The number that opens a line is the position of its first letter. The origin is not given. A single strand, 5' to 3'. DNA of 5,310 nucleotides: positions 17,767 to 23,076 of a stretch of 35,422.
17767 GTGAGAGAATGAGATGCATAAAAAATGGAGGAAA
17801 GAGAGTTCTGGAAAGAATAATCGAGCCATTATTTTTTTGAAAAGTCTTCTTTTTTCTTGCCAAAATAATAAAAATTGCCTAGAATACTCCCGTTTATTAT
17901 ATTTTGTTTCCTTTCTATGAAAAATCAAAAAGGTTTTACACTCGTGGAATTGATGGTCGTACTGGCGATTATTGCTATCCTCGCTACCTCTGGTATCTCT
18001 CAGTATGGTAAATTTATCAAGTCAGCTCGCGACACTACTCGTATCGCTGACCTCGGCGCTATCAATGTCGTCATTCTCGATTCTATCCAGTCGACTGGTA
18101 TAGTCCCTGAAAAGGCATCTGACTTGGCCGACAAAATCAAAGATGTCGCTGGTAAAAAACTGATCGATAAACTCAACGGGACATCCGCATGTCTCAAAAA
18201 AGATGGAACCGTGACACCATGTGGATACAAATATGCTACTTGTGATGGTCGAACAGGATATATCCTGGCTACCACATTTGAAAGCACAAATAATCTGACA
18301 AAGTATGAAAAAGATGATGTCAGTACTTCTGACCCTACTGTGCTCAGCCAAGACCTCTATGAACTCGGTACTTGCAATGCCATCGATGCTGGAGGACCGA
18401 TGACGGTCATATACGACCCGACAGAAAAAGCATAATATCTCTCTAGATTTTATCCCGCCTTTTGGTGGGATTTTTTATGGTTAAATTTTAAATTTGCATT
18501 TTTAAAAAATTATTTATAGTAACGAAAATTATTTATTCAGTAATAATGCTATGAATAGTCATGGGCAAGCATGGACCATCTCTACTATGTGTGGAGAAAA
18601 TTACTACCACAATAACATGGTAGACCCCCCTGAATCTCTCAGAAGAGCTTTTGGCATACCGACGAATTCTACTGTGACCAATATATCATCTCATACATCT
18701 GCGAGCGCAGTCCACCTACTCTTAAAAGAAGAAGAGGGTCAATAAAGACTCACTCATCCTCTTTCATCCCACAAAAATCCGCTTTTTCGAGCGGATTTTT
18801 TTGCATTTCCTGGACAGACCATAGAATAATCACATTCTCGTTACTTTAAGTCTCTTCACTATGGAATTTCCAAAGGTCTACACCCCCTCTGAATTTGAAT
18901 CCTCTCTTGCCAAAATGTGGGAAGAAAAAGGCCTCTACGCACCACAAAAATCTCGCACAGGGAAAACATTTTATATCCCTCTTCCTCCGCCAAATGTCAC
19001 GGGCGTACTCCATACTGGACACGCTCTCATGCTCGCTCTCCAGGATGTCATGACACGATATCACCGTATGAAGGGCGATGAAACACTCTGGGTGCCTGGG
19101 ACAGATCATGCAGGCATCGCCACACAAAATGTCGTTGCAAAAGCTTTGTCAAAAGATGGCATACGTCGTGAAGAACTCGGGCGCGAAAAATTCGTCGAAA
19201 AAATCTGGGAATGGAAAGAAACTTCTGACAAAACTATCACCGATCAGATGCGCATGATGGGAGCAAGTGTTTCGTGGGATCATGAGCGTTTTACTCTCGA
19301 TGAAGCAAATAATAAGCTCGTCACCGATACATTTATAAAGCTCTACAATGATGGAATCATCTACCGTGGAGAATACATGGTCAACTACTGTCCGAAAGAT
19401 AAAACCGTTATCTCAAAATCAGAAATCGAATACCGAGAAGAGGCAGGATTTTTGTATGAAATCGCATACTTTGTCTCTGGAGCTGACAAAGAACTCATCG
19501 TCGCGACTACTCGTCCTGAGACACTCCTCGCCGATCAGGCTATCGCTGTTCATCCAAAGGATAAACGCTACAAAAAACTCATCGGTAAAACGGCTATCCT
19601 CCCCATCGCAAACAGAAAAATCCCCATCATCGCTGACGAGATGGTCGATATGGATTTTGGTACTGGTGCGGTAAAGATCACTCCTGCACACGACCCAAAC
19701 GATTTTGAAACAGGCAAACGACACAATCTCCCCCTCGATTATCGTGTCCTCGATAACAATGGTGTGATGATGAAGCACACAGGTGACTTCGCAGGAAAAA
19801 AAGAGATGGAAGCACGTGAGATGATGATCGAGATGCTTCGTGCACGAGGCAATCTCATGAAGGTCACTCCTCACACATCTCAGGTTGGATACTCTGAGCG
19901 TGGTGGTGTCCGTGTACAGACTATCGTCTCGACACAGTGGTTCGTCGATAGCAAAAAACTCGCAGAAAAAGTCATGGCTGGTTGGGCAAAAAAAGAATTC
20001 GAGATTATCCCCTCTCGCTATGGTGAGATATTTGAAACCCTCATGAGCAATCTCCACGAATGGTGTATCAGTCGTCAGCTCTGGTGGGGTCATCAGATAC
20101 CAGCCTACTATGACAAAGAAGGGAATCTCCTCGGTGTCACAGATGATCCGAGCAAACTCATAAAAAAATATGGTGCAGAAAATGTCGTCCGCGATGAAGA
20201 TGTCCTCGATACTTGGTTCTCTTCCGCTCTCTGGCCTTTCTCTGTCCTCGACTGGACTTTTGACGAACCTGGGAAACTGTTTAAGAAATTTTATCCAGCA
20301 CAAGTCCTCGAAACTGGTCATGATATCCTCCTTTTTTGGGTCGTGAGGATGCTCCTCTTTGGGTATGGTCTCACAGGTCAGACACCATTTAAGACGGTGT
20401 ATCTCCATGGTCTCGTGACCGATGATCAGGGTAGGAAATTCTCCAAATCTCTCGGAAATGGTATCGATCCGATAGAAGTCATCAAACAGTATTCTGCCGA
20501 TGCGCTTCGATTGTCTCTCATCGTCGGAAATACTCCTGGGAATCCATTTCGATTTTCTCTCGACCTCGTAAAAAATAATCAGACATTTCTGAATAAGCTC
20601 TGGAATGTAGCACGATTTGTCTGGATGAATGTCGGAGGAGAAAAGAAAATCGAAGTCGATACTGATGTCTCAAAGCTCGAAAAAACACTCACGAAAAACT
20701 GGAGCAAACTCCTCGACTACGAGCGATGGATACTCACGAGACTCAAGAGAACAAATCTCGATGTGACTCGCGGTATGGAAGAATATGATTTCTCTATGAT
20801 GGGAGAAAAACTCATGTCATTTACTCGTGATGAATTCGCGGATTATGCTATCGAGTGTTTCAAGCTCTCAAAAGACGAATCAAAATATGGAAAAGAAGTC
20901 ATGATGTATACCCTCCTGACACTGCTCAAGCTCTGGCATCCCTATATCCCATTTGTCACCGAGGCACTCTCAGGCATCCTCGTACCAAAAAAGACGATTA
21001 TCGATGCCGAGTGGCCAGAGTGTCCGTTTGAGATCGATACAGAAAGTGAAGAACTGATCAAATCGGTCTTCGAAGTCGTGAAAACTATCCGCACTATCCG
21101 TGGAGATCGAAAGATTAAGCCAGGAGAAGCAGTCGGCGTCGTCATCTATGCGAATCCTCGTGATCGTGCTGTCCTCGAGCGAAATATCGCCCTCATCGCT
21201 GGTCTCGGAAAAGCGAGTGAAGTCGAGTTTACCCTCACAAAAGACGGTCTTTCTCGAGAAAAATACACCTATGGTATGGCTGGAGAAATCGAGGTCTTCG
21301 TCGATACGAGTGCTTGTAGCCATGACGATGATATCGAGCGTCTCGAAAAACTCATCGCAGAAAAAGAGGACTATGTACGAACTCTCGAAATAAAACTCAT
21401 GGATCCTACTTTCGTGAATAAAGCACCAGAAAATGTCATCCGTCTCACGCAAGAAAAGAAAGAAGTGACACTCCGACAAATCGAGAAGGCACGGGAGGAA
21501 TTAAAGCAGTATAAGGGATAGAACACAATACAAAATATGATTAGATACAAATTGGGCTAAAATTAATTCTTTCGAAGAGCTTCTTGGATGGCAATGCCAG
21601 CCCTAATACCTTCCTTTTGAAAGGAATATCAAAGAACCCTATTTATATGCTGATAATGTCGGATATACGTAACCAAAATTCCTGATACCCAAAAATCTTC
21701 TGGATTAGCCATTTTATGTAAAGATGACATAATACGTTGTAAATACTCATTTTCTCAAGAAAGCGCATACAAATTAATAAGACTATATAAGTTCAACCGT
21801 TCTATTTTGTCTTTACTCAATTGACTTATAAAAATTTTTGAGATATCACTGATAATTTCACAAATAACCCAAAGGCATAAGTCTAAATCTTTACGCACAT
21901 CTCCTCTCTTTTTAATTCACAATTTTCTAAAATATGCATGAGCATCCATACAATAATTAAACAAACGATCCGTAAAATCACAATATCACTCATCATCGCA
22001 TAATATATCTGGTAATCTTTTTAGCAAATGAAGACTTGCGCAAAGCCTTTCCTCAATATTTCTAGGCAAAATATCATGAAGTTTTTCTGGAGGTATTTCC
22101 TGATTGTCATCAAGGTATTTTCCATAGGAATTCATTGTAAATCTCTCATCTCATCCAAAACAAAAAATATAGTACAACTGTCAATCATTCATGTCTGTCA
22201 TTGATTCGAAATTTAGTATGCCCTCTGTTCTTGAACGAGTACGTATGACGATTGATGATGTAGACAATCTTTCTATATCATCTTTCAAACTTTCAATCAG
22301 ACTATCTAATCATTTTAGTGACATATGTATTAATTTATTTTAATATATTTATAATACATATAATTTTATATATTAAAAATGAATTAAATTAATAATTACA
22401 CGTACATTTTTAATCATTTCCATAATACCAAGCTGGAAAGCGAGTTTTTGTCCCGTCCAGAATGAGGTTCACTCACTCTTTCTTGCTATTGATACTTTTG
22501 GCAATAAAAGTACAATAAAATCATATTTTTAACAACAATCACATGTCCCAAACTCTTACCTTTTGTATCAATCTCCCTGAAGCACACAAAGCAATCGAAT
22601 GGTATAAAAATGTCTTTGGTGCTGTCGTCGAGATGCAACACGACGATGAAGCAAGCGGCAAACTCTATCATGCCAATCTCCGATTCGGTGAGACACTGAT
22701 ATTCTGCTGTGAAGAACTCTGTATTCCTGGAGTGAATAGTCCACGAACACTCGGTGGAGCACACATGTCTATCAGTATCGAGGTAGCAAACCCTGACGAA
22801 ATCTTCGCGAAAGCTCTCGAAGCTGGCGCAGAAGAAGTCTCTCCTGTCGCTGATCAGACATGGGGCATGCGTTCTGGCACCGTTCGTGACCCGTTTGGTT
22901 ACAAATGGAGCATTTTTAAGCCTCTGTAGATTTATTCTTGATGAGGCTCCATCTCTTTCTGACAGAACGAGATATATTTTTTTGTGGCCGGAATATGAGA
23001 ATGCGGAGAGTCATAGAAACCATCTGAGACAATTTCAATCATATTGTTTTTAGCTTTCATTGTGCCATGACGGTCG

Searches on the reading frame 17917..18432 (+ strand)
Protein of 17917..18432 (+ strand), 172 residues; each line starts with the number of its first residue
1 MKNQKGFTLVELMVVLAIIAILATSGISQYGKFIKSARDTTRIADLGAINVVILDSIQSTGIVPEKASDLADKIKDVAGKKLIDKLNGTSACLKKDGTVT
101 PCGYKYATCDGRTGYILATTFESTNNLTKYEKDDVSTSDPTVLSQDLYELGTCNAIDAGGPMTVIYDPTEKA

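Call 6: search_protein_families(library=pfam, max_evalue=0.1, proteins=[window:17917-18432:+])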
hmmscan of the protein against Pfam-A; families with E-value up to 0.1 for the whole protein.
seq(172 aa): 1 family
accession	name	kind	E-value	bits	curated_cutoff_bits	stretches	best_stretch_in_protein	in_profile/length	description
PF07963.17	N_methyl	-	2.5e-11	43.1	21.2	1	1-25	1-25/27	Prokaryotic N-terminal methylation motif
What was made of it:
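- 17917..18435 (+): Type IV pilin, followed by a terminator-like hairpin at 18452-18471. N_methyl motif (call 6).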

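Call 24: find_encoding_contigs(protein=window:17917-18432:+, flank=10000, max_places=10)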
Protein seq(172 aa) (172 aa): 22 contigs read that carry it; 10 places shown.
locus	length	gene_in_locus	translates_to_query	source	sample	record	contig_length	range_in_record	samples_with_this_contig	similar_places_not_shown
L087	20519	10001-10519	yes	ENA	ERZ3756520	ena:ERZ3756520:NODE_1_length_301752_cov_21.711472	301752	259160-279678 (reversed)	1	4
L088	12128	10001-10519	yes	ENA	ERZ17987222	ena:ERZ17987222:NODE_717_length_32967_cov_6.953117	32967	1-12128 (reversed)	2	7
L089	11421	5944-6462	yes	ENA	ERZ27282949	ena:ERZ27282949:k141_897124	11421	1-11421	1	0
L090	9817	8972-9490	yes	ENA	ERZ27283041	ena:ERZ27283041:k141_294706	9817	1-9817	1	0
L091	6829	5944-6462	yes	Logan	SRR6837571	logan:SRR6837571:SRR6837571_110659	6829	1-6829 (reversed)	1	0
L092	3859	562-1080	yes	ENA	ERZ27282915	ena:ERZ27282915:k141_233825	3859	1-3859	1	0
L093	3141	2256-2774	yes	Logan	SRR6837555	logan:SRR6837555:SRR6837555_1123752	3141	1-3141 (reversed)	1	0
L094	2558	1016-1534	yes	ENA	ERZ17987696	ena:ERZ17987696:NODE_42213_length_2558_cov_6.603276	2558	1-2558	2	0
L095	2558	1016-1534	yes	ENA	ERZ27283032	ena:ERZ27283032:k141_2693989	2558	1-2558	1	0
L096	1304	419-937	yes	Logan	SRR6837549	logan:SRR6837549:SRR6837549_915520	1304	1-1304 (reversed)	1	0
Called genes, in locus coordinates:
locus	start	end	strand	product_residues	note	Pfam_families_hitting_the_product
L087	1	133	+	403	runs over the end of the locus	PF00437:T2SSE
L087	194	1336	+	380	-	PF00482:T2SSF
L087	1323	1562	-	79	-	-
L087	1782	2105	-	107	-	-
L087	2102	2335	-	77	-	-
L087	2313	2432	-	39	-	-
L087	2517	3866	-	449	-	-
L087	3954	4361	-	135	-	-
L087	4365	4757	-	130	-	-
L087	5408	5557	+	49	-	-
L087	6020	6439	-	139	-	-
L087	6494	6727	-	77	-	-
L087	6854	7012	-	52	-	-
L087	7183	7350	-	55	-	-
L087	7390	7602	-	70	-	-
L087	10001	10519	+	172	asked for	PF07963:N_methyl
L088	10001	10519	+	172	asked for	PF07963:N_methyl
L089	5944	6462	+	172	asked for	PF07963:N_methyl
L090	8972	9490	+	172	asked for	PF07963:N_methyl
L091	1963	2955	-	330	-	PF03331:LpxC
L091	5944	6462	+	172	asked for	PF07963:N_methyl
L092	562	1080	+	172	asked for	PF07963:N_methyl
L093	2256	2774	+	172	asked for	PF07963:N_methyl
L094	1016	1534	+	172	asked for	PF07963:N_methyl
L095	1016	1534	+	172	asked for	PF07963:N_methyl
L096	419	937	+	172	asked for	PF07963:N_methyl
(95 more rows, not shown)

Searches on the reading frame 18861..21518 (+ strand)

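Call 12: search_protein_families(library=pfam, max_evalue=0.001, proteins=[window:18861-21518:+])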
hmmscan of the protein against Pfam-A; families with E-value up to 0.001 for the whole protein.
seq(886 aa): 5 families
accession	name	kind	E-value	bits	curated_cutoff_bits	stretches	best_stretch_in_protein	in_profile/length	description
PF00133.28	tRNA-synt_1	-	6.7e-125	417.5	22.7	1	17-556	3-404/414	tRNA synthetases class I (I, L, M and V)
PF09334.17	tRNA-synt_1g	-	3.7e-28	98.8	20.1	2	42-190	6-136/391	tRNA synthetases class I (M)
PF08264.19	Anticodon_1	-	1e-26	94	25.1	1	621-761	1-147/148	Anticodon-binding domain of tRNA ligase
PF13603.12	tRNA-synt_1_2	-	3.8e-11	43.2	25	1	242-300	86-144/185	Leucyl-tRNA synthetase, editing domain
PF10458.14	Val_tRNA-synt_C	-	9.3e-08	32.7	25.9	1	823-883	4-64/66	Valyl tRNA synthetase tRNA binding arm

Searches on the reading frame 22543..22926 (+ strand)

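Call 12: search_protein_families(library=pfam, max_evalue=0.001, proteins=[window:22543-22926:+])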
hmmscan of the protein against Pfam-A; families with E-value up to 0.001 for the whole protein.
seq(128 aa): 3 families
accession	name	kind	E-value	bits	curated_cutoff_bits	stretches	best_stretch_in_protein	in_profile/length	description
PF00903.31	Glyoxalase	-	1.1e-10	42.3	20.6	1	9-123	7-120/121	Glyoxalase/Bleomycin resistance protein/Dioxygenase superfamily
PF18029.7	Glyoxalase_6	-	1.6e-07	32.4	23.6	1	7-124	2-105/106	Glyoxalase-like domain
PF22650.2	At5g48480-like_C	-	0.00098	19.9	27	0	89-125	14-49/50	Glyoxalase At5g48480-like C-terminal domain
